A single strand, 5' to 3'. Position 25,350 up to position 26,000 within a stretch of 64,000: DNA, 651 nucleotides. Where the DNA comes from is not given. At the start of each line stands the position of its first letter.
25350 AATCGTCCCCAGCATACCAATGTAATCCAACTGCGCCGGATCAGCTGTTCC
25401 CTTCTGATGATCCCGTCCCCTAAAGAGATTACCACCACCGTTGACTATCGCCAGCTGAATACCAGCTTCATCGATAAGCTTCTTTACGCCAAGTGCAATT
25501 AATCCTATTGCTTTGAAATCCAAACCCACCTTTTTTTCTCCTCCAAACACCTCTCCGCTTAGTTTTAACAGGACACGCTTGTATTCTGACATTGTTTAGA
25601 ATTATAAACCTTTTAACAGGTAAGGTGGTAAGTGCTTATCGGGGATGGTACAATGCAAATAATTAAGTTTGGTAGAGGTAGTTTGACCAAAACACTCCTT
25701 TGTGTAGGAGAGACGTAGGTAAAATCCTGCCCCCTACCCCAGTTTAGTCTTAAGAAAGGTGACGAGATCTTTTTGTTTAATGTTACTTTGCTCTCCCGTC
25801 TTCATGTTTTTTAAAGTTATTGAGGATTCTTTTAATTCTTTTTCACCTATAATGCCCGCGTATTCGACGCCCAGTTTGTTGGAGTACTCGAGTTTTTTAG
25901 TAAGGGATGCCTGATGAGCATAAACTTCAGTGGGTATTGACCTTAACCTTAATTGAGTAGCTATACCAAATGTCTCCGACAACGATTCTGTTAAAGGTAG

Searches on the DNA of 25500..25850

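Call 105: search_rna_families(source=window, start=25500, end=25850, threshold=evalue, max_evalue=1, show_alignments=2)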
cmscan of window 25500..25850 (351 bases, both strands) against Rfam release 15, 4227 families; matches with E-value up to 1: 0.
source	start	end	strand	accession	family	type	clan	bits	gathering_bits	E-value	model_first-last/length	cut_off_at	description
